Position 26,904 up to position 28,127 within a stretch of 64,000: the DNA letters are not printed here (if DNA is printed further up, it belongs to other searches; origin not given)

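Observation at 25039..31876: Six-gene coupled operon of unknown function: SPFH-Zn ribbon, two membrane proteins, paired coiled-coil paralogues, beta-helix protein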

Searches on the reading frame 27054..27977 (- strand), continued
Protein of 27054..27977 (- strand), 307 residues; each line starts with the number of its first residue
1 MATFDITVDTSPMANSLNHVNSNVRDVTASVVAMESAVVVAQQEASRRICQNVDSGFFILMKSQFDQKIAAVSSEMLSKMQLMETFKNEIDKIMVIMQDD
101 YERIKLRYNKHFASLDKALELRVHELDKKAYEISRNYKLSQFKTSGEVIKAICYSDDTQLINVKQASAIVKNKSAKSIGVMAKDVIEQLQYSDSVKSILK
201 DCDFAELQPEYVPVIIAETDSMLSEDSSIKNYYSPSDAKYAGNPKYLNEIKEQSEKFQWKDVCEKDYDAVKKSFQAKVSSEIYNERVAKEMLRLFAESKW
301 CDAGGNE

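Call 55: fold_search(model_id=the predicted structure, library=pdb)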
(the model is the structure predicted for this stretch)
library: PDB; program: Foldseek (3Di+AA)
matches with E <= 10: 76; with E <= 0.001: 0
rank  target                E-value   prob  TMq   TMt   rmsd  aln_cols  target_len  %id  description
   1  9cab_B                9.0e-01  0.28  0.10  0.23  21.1        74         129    8  Cryo-EM structure of human SRCAP-nucleosome complex in the encounter state (composite structure) (released 2025-06-18)
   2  9ca7_B                9.6e-01  0.25  0.10  0.22  21.5        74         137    8  Cryo-EM structure of human SRCAP-nucleosome complex in the fully-engaged state (composite structure) (released 2025-06-18)
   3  9y9z_D0               1.3e+00  0.07  0.09  0.10  16.6        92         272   12  Cryo-EM structure of conoid fiber from Toxoplasma gondii (24-nm repeat) (released 2025-12-03)
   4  9brq_7                1.7e+00  0.07  0.12  0.16  16.4       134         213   10  Intact V-ATPase State 3 and synaptophysin complex in mouse brain isolated synaptic vesicles (released 2024-06-19)
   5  2fdo_A                2.0e+00  0.04  0.07  0.16  12.5        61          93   10  Crystal Structure of the Conserved Protein of Unknown Function AF2331 from Archaeoglobus fulgidus DSM 4304 Reveals a N (released 2006-01-31)
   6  4kis_A                2.8e+00  0.04  0.08  0.08  27.0       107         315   16  Crystal Structure of a LSR-DNA Complex (released 2013-07-10)
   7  5ls6_A                3.6e+00  0.06  0.11  0.07  10.0        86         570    8  Structure of Human Polycomb Repressive Complex 2 (PRC2) with inhibitor (released 2017-02-22)
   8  5tuv_A                3.8e+00  0.13  0.17  0.37   6.5        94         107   12  Crystal structure of the E2F5-DP1-p107 ternary complex (released 2017-05-03)
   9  6ywe_L                3.8e+00  0.04  0.10  0.14  15.4        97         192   16  The structure of the mitoribosome from Neurospora crassa in the P/E tRNA bound state (released 2020-11-11)
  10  9qn9_A                3.8e+00  0.02  0.07  0.10  23.7       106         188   14  Connexin-32 (Cx32) gap junction channel in POPC-containing nanodiscs in the absence of CHS (released 2025-12-17)
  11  2iey_A                3.8e+00  0.01  0.09  0.13  20.4       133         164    9  Crystal Structure of mouse Rab27b bound to GDP in hexagonal space group (released 2007-05-01)
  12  7xn7_x                4.4e+00  0.13  0.10  0.14   8.1        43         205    9  RNA polymerase II elongation complex containing Spt4/5, Elf1, Spt6, Spn1 and Paf1C (released 2022-09-07)
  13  7zxm_A                4.4e+00  0.04  0.08  0.13  17.7        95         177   19  cryo-EM structure of Connexin 32 gap junction channel (released 2023-05-31)
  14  4uc6_A                4.4e+00  0.04  0.09  0.11   8.8        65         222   18  N-terminal globular domain of the RSV Nucleoprotein (released 2015-08-19)
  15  4ucd_B                4.4e+00  0.04  0.09  0.11   8.8        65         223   18  N-terminal globular domain of the RSV Nucleoprotein in complex with the Nucleoprotein Phosphoprotein interaction inhib (released 2015-08-19)
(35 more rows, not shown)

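Call 59: search_protein_families(library=pfam, alignment_id=A6, max_evalue=1)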
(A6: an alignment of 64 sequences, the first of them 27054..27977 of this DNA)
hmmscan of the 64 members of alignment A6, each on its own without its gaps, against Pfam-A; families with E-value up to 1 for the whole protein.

A. member 1, window:27054-27977:- (307 aa): 0 families

B. families by the number of members that match (of 64 scanned): 79 families (the first 25 are shown)
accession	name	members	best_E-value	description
PF18801.6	RapH_N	21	0.0063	response regulator aspartate phosphatase H, N terminal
PF01442.23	Apolipoprotein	4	0.0078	Apolipoprotein A1/A4/E domain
PF03623.18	Focal_AT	4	0.018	Focal adhesion targeting region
PF07195.17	FliD_C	4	0.018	Flagellar hook-associated protein 2 C-terminus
PF09755.14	DUF2046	4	0.02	Uncharacterized conserved protein H4 (DUF2046)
PF08702.15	Fib_alpha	4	0.023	Fibrinogen alpha/beta chain family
PF04513.17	Baculo_PEP_C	4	0.03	Baculovirus polyhedron envelope protein, PEP, C terminus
PF02601.20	Exonuc_VII_L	4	0.04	Exonuclease VII, large subunit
PF03400.19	DDE_Tnp_IS1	3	0.01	IS1 transposase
PF08598.16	Sds3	3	0.016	Sds3-like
PF07889.17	DUF1664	3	0.11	Protein of unknown function (DUF1664)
PF20400.3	BAR_4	3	0.3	BAR-like domain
PF20707.3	bDLD2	2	0.0022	Bacterial Death-like domain 2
PF01608.23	I_LWEQ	2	0.0051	I/LWEQ domain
PF07860.16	CCD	2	0.0067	WisP family C-Terminal Region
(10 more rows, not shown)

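Call 84: find_encoding_contigs(protein=P0397, flank=10000, max_places=1)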
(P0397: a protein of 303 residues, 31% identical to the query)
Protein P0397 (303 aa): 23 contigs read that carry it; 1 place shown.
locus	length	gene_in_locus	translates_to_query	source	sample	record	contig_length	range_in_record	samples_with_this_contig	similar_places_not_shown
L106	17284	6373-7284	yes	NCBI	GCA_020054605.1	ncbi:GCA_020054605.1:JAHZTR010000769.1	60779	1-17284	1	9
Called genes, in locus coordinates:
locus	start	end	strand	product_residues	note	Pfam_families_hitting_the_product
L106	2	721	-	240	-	?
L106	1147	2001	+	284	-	PF02517:Rce1-like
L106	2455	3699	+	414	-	PF13421:Band_7_1, PF07191:Zn_ribbon_6 (faint), PF13248:Zn_ribbon_3 (faint), PF18912:DZR_2 (faint), PF12773:DZR (weak), PF13240:Zn_Ribbon_1 (faint)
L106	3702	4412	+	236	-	-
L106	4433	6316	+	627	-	-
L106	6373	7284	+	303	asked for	-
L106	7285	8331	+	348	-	-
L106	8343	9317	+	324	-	-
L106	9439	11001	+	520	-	PF12161:HsdM_N, PF02384:N6_Mtase, PF05175:MTS (weak)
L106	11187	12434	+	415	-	PF01420:Methylase_S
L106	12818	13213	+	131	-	PF13366:PDDEXK_3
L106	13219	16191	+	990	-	PF04313:HSDR_N, PF00270:DEAD, PF04851:ResIII, PF18766:SWI2_SNF2, PF22679:T1R_D3-like, PF12008:EcoR124_C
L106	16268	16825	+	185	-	-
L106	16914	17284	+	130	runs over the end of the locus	-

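Call 85: find_encoding_contigs(protein=P0154, flank=10000, max_places=1)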
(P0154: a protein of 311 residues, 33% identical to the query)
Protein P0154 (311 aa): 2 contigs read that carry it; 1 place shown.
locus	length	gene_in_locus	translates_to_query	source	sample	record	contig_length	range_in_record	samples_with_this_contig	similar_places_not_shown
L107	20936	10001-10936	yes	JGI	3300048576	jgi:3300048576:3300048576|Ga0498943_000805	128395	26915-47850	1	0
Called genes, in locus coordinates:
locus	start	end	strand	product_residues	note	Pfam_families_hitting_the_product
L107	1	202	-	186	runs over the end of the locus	PF13493:DUF4118 (weak)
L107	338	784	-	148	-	PF02580:Tyr_Deacylase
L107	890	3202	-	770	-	PF03772:Competence, PF00753:Lactamase_B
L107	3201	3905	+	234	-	-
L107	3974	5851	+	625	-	-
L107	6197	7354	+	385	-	PF13421:Band_7_1, PF17032:Zn_ribbon_15 (faint), PF18912:DZR_2 (faint), PF12773:DZR, PF13248:Zn_ribbon_3 (faint), PF12773:DZR (weak), PF13240:Zn_Ribbon_1 (weak)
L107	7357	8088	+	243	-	-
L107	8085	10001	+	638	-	-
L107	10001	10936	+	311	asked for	-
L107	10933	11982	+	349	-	-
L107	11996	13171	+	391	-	-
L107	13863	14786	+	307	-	PF00515:TPR_1 (faint), PF07719:TPR_2 (faint), PF13414:TPR_11 (weak)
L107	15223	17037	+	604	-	PF01464:SLT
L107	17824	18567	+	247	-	-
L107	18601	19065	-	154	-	PF00075:RNase_H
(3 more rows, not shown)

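Call 86: find_encoding_contigs(protein=P0404, flank=10000, max_places=1)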
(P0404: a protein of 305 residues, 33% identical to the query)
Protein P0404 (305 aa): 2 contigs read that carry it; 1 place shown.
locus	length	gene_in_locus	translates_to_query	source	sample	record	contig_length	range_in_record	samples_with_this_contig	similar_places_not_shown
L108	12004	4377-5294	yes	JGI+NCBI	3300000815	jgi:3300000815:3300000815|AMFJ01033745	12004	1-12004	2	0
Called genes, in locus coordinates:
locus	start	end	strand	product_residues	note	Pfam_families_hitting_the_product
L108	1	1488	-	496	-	PF02838:Glyco_hydro_20b, PF00728:Glyco_hydro_20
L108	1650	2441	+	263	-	PF12099:DUF3575 (weak)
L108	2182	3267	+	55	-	-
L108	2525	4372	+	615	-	-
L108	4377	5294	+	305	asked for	-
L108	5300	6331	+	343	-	-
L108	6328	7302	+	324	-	-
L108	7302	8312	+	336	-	-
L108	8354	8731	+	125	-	-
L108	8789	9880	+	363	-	PF01636:APH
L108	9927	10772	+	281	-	PF03767:Acid_phosphat_B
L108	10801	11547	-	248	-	PF01058:Oxidored_q6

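Call 102: fold_search(model_id=the predicted structure, library=viral)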
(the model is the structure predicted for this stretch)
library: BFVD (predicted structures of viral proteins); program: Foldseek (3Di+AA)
matches with E <= 10: 336; with E <= 0.001: 0
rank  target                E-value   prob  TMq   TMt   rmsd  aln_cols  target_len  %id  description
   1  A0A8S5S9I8            2.3e-01  0.12  0.10  0.17  22.1       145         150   13  Uncharacterized protein [Myoviridae sp. ctByu2]
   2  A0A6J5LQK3            3.4e-01  0.20  0.13  0.17  23.1       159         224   14  Uncharacterized protein [uncultured Caudovirales phage]
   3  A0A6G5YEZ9            6.1e-01  0.16  0.15  0.21  26.5       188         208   11  (no name in the UniProt tables at hand)
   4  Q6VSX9                6.1e-01  0.11  0.11  0.19  17.3       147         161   10  (no name in the UniProt tables at hand)
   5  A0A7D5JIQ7            7.4e-01  0.20  0.10  0.25  12.8        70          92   16  (no name in the UniProt tables at hand)
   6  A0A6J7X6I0            7.4e-01  0.12  0.10  0.24  10.1        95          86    8  Uncharacterized protein [uncultured Caudovirales phage]
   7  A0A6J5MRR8            9.0e-01  0.16  0.11  0.18  15.8       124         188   17  Uncharacterized protein [uncultured Caudovirales phage]
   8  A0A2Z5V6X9            1.0e+00  0.14  0.15  0.18  15.4       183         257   12  Uncharacterized protein [Heliothis virescens ascovirus 3j]
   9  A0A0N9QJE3            1.1e+00  0.13  0.12  0.25  21.9       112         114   20  Uncharacterized protein [Chrysochromulina ericina virus CeV-01B]
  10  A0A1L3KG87            1.1e+00  0.13  0.15  0.18  19.6       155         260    9  (no name in the UniProt tables at hand)
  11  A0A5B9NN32            1.1e+00  0.08  0.09  0.18  12.3        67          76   19  Uncharacterized protein [Bacillus phage vB_BspS_SplendidRed]
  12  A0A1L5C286            1.1e+00  0.08  0.08  0.24  18.0        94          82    8  Uncharacterized protein [Pseudoalteromonas phage C5a]
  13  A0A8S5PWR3            1.2e+00  0.13  0.10  0.28  10.7        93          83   11  Uncharacterized protein [Myoviridae sp. ctRbn2]
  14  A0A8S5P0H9            1.4e+00  0.11  0.15  0.25  22.8       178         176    8  Uncharacterized protein [Myoviridae sp. ctrf010]
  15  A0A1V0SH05            1.4e+00  0.05  0.11  0.13  17.7       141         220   16  Uncharacterized protein [Hokovirus HKV1]
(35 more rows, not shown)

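Call 103: list_cluster_members(proteins=[P0307, P0314, P0321, P0351, P0362, P0378, P0386, P0397, P0398, P0275])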
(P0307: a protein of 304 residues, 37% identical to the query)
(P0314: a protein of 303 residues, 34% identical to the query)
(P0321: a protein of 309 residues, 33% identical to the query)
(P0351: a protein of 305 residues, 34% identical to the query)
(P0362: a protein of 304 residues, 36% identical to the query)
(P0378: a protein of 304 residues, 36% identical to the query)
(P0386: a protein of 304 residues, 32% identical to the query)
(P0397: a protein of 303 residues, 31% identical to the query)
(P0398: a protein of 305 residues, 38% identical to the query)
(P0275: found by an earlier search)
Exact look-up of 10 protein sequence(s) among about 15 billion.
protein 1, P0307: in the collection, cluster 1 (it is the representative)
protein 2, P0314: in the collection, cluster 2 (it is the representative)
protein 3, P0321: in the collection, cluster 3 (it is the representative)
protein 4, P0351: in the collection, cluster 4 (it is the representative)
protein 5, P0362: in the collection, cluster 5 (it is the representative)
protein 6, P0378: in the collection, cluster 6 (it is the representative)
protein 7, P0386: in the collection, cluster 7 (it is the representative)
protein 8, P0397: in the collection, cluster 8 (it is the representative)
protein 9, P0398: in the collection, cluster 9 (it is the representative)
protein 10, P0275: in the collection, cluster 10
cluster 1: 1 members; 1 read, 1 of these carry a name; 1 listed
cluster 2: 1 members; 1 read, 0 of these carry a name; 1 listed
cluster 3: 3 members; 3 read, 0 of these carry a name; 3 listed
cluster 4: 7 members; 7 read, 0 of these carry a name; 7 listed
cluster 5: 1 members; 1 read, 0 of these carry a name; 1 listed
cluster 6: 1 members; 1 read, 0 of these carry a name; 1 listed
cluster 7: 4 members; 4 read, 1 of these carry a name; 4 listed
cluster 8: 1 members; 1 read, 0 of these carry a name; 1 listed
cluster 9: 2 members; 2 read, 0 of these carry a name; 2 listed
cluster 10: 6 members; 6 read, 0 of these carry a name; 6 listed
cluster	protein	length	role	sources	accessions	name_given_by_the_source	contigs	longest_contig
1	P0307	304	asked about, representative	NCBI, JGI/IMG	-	hypothetical protein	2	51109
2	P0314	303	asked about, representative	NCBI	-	-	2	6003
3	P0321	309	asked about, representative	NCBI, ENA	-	-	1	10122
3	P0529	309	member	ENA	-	-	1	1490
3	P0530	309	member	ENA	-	-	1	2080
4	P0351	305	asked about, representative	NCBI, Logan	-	-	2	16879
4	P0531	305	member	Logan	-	-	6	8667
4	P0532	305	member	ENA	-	-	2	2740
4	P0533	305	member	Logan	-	-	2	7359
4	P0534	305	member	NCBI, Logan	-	-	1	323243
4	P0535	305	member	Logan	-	-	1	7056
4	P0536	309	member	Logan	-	-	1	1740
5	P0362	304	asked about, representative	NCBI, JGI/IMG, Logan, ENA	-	-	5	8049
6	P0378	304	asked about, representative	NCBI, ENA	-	-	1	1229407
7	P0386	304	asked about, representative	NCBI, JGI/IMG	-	-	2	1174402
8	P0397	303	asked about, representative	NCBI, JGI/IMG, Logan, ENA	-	-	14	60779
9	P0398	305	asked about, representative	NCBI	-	-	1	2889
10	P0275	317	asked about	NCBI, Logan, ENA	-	-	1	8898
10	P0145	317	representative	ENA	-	-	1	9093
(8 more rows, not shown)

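Call 104: search_protein_families(library=pfam, proteins=[L020:12003-12980:+], max_evalue=0.01)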
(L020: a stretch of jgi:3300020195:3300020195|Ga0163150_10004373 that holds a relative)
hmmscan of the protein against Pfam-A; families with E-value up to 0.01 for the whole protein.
L020:12003-12980:+ (325 aa): 0 families
